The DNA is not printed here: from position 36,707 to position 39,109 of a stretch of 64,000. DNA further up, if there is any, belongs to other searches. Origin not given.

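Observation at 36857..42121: HerA/DUF87-type ATPase translationally coupled to two large two-module cysteine-rich proteins: candidate undescribed system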

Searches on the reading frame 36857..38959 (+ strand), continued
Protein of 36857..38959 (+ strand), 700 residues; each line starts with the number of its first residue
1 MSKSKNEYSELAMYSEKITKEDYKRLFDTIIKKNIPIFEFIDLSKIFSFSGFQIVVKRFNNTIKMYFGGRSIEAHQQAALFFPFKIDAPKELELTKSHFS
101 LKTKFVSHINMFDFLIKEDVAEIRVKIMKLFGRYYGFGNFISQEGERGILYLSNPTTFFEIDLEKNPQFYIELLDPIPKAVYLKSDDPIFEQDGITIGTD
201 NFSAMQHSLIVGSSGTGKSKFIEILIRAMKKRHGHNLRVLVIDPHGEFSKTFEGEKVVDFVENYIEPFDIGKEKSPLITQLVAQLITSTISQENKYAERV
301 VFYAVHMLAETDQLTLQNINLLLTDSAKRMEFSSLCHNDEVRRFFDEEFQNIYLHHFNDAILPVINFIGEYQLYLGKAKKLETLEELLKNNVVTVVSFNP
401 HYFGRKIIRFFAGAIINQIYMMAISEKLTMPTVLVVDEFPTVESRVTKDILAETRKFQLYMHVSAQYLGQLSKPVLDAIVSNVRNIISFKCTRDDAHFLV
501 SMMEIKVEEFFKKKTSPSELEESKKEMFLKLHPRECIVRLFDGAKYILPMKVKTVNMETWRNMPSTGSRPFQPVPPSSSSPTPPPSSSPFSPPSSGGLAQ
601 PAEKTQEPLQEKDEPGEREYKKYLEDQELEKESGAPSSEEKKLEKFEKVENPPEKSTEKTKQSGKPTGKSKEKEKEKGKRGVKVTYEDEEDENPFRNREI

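Call 34: find_encoding_contigs(protein=P0305, flank=10000, max_places=1)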
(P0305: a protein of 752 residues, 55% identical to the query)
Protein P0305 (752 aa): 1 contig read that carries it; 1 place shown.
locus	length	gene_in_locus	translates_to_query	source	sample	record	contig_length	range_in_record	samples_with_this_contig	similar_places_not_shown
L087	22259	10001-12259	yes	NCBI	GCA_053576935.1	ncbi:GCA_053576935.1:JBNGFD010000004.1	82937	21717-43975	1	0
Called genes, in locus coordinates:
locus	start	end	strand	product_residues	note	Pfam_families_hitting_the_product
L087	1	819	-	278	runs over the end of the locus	PF01261:AP_endonuc_2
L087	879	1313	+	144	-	-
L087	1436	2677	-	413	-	PF07690:MFS_1, PF03092:BT1 (weak)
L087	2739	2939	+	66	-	PF04070:DUF378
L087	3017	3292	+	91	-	PF13145:Rotamase_2, PF13616:Rotamase_3, PF00639:Rotamase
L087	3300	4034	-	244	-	PF02535:Zip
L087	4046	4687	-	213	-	PF13098:Thioredoxin_2, PF13462:Thioredoxin_4, PF01323:DSBA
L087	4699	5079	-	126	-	PF06397:Desulfoferrod_N, PF01880:Desulfoferrodox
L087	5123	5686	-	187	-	PF00578:AhpC-TSA, PF08534:Redoxin, PF10417:1-cysPrx_C (faint)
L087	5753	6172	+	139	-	PF13404:HTH_AsnC-type, PF13412:HTH_24, PF08279:HTH_11 (faint), PF01037:AsnC_trans_reg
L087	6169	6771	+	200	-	PF22175:Ogg-HhH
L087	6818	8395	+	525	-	-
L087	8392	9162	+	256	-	-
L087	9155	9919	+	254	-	-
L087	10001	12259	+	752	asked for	PF01580:FtsK_SpoIIIE (weak), PF01935:DUF87, PF10412:TrwB_AAD_bind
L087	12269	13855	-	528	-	-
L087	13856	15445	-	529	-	-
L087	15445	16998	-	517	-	-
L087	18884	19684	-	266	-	PF02517:Rce1-like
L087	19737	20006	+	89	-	-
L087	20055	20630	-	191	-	PF01694:Rhomboid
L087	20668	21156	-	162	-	-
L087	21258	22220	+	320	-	-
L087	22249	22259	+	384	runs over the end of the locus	-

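Call 36: find_related_loci(query=P0343, collection=metagenome_contigs, flank=10000)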
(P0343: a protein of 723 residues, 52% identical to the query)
Query P0343 (723 aa) in metagenome_contigs; peptide patterns used: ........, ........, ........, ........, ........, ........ (x = any residue, [..] = any of these).
146 stretches matched a pattern; 42 encode a relative of the query (tblastn E <= 1e-3); 41 distinct loci.
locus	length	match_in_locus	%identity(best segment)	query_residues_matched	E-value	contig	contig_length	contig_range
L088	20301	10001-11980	64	1-679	0e+0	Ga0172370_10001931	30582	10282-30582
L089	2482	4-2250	59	1-723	0e+0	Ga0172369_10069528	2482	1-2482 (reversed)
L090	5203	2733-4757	62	2-694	0e+0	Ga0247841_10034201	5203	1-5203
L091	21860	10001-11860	66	5-621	0e+0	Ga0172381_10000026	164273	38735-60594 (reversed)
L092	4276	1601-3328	70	1-576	0e+0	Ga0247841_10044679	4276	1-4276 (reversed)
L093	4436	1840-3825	62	1-655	0e+0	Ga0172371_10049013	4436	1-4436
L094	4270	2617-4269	73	1-551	0e+0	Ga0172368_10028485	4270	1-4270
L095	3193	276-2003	68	1-576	0e+0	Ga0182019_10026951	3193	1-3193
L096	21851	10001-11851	65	5-621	0e+0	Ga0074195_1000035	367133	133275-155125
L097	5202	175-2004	65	1-606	0e+0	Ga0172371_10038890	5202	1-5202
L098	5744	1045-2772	68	1-576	0e+0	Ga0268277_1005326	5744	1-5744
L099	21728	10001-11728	68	1-576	0e+0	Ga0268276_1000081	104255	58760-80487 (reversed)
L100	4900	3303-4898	73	1-532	0e+0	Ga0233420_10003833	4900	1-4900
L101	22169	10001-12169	100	1-723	0e+0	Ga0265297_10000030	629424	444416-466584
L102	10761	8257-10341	55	2-702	0e+0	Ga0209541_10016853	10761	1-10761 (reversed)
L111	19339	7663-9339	64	5-561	0e+0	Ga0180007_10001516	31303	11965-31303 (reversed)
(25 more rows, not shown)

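Call 45: predict_structure(alignment_id=A2)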
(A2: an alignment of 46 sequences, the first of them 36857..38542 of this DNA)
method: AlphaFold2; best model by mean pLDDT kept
length: 562 residues; sequences in the alignment: 46
mean_pLDDT: 82.0   pTM: 0.65
mean pLDDT of the five models: 82.0, 80.8, 76.5, 73.5, 72.0
residues with pLDDT >= 90: 158; 70-90: 320; 50-70: 54; < 50: 30
segments of 3 or more residues with pLDDT < 50: 1-5, 34-42, 175-180, 507-515
pLDDT, mean of each block of 10 residues (from residue 1): 60 81 84 51 52 87 82 56 76 83 84 89 89 88 90 92 79 51 80 84 92 89 94 94 89 87 80 66 80 77 89 86 91 90 91 88 87 73 91 94 86 90 89 94 85 90 92 89 92 87 58 55 77 86 78 85 65
secondary structure, 60 per line:
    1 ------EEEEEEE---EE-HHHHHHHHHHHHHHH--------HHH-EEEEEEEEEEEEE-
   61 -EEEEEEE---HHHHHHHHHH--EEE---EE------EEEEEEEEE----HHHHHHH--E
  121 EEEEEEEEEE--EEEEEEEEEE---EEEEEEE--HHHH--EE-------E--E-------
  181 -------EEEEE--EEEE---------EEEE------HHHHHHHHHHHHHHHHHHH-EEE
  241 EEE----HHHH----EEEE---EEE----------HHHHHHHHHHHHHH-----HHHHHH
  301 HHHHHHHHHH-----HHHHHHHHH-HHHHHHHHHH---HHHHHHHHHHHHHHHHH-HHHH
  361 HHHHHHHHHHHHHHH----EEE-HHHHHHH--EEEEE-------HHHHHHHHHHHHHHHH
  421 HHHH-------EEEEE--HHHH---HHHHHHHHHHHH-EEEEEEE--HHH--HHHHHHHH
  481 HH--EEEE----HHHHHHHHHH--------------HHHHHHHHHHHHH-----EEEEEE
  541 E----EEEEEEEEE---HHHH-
elements in order: E7-13 H20-34 E47-59 E62-68 H72-81 E84-86 E98-106 H111-117 E120-130 E133-142 E146-152 H155-158 E188-192 E195-198 E208-211 H218-236 E238-243 H248-251 E256-259 E263-265 H276-289 H295-310 H316-324 H326-335 H339-355 H357-375 E380-382 H384-390 E393-397 H405-424 E432-436 H439-442 H446-457 E459-465 H473-482 E485-488 H493-502 H517-529 E535-541 E546-554 H558-561

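Call 50: fold_search(model_id=the predicted structure, library=pdb)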
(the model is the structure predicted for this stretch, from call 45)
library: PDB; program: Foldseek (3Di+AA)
matches with E <= 10: 1187; with E <= 0.001: 103
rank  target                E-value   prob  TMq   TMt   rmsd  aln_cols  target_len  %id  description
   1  4d2i_B                9.1e-12  1.00  0.40  0.48  14.1       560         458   14  Crystal structure of the HerA hexameric DNA translocase from Sulfolobus solfataricus bound to AMP-PNP (released 2014-12-03)
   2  9x1m_A                1.5e-11  1.00  0.44  0.43   7.1       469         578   15  The cryo-EM structure of HerA-NurA complex with AMPPNP and dsDNA from Thermococcus kodakarensis (released 2026-02-04)
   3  4d2i_A                2.2e-11  1.00  0.41  0.48  14.3       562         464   14  Crystal structure of the HerA hexameric DNA translocase from Sulfolobus solfataricus bound to AMP-PNP (released 2014-12-03)
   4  7es4                  3.4e-11  1.00  0.46  0.67   5.8       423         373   12  the crystral structure of DndH-C-domain (released 2022-05-11)
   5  8wj3_D                3.4e-11  1.00  0.42  0.47  11.8       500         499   14  Cryo-EM structure of a bacterial protein (released 2024-09-11)
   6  8sub_N                6.2e-11  1.00  0.39  0.39  13.2       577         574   14  E. coli SIR2-HerA complex (dodecamer SIR2 pentamer HerA) (released 2023-12-27)
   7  1e9s_I                6.9e-11  1.00  0.46  0.58   6.8       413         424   16  Bacterial conjugative coupling protein TrwBdeltaN70. Unbound monoclinic form. (released 2001-02-06)
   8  1e9s_F                8.1e-11  1.00  0.45  0.56   6.3       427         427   15  Bacterial conjugative coupling protein TrwBdeltaN70. Unbound monoclinic form. (released 2001-02-06)
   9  8wiv_D                1.0e-10  1.00  0.44  0.41  11.5       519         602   14  Cryo-EM structure of a bacterial protein (released 2024-09-11)
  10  1gl6_B                1.1e-10  1.00  0.45  0.58   6.6       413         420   16  Plasmid coupling protein TrwB in complex with the non-hydrolysable GTP analogue GDPNP (released 2002-05-16)
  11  8wod_D                1.1e-10  1.00  0.39  0.44  13.9       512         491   17  Cryo-EM structure of SIR2/HerA complex (released 2024-09-11)
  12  1e9s_K                1.6e-10  1.00  0.44  0.56   6.7       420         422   14  Bacterial conjugative coupling protein TrwBdeltaN70. Unbound monoclinic form. (released 2001-02-06)
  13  1e9s_A                1.6e-10  1.00  0.45  0.56   6.7       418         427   16  Bacterial conjugative coupling protein TrwBdeltaN70. Unbound monoclinic form. (released 2001-02-06)
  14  4ag5_B                2.4e-10  1.00  0.44  0.63   8.3       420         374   14  Structure of VirB4 of Thermoanaerobacter pseudethanolicus (released 2012-07-04)
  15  1e9r_G                2.4e-10  1.00  0.45  0.58   6.0       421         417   14  Bacterial conjugative coupling protein TrwBdeltaN70. Trigonal form in complex with sulphate. (released 2001-02-06)
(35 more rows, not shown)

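Call 54: search_protein_families(library=phrogs, proteins=[window:36857-38959:+], max_evalue=1)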
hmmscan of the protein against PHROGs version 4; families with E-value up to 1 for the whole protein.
window:36857-38959:+ (700 aa): 6 families
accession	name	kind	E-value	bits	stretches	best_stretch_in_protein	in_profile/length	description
phrog_7035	-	unknown function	2.6e-16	60.2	2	206-257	212-263/969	-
phrog_2666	-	head and packaging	0.00013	21.8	1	201-259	317-373/555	terminase large subunit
phrog_1358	-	moron, auxiliary metabolic gene and host takeover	0.0008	18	1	201-256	599-655/1382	FtsK/SpoIIIE-like protein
phrog_3551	-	moron, auxiliary metabolic gene and host takeover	0.0073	15.3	1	203-245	434-477/758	FtsK/SpoIIIE-like protein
phrog_24831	-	unknown function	0.19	11.3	1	199-243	286-328/700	-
phrog_293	-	moron, auxiliary metabolic gene and host takeover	0.22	10.4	1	208-235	166-193/1058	ABC transporter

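Call 65: search_protein_families(library=pfam, proteins=[L111:9609-11081:-, L084:17859-18845:+, P0383, L084:8344-9948:-], max_evalue=0.01)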
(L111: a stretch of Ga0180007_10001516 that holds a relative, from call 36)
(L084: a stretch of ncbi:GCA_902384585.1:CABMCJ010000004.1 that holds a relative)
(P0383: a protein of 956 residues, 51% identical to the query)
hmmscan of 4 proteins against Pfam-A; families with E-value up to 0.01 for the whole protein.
L111:9609-11081:- (490 aa): 1 family
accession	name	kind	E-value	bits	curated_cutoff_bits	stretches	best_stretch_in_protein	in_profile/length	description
PF00291.31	PALP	-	5.6e-20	72.3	35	1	15-314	4-295/295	Pyridoxal-phosphate dependent enzyme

L084:17859-18845:+ (328 aa): 12 families
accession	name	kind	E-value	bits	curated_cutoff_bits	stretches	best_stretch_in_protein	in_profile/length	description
PF13412.12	HTH_24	-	4.7e-21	74.5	21.9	2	175-221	2-48/48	Winged helix-turn-helix DNA-binding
PF13404.12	HTH_AsnC-type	-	1.8e-19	69.7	27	2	4-43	1-40/42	AsnC-type helix-turn-helix domain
PF22451.2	NirdL-like_HTH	-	4.1e-08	33.1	27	1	20-51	16-47/47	Siroheme decarboxylase NirDL-like HTH domain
PF13518.12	HTH_28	-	6.9e-06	26.5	25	0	187-219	9-41/52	Helix-turn-helix domain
PF01037.27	AsnC_trans_reg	-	9.7e-06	25.8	25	0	81-126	11-57/73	Lrp/AsnC ligand binding domain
PF01047.28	MarR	-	6.9e-05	23.1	24.6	0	189-221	16-48/59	MarR family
PF13545.12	HTH_Crp_2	-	0.00023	21.5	27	0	192-223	24-56/70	Crp-like helix-turn-helix domain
PF12802.13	MarR_2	-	0.00032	21.2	27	0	178-221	7-51/61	MarR family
PF01325.25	Fe_dep_repress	-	0.0027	18.3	26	1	190-222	22-54/60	Iron dependent repressor, N-terminal DNA binding domain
PF09339.16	HTH_IclR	-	0.0027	17.9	22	0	181-221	8-49/52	IclR helix-turn-helix domain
PF13556.12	HTH_30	-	0.0055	16.9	27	0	188-216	10-38/59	PucR C-terminal helix-turn-helix domain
PF01022.26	HTH_5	-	0.007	16.7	22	0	181-221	7-46/47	Bacterial regulatory protein, arsR family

P0383 (956 aa): 5 families
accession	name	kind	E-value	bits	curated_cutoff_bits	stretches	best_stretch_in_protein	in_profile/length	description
PF01935.23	DUF87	-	1e-07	32.7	23.2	1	195-296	9-69/220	Helicase HerA, central domain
PF10412.15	TrwB_AAD_bind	-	1.9e-07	30.7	20.5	1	209-259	16-63/387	Type IV secretion-system coupling protein DNA-binding domain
PF01580.24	FtsK_SpoIIIE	-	3.3e-05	23.9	24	1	201-250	32-82/221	FtsK/SpoIIIE family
PF13401.12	AAA_22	-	0.0025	18.6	27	0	210-289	7-80/130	AAA domain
PF13604.12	AAA_30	-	0.0076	16.4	27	0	211-256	21-63/191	AAA domain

L084:8344-9948:- (534 aa): 17 families
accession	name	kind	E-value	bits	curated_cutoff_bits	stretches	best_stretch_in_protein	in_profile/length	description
PF01850.27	PIN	-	9.2e-10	39.6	23.6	1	13-125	2-118/120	PIN domain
PF00437.27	T2SSE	-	2.4e-08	33.5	24.9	1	255-379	131-257/370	Type II/IV secretion system protein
PF00013.35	KH_1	-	4.7e-06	26.7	21.5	1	502-532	6-36/66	KH domain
PF20720.3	nSTAND3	-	1.6e-05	25.1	27.2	1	268-306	19-57/155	Novel STAND NTPase 3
PF13238.12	AAA_18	-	2.4e-05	25.2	29.4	1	269-310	1-41/128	AAA domain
PF07650.23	KH_2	-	0.00047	20.4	22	1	483-530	12-59/78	KH domain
PF13671.12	AAA_33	-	0.00053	20.7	27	1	269-289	2-22/143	AAA domain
PF01695.23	IstB_IS21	-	0.00056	19.9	24.1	1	262-342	88-162/238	IstB-like ATP binding protein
PF13191.12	AAA_16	-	0.00059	20.8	32.6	1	258-300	16-56/167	AAA ATPase domain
PF13401.12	AAA_22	-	0.0011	19.7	27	1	266-296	5-35/130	AAA domain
PF13521.12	AAA_28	-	0.0018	18.9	27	1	269-290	2-24/164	AAA domain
PF13481.12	AAA_25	-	0.0022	18.1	27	1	262-292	29-59/195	AAA domain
PF08433.16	KTI12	-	0.0043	17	22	0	269-292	4-27/271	Chromatin associated protein KTI12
PF03308.22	MeaB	-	0.0071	15.8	23.1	0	253-297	21-64/273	Methylmalonyl Co-A mutase-associated GTPase MeaB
PF00004.35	AAA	-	0.0075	17.2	21.2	0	269-290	1-22/131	ATPase family associated with various cellular activities (AAA)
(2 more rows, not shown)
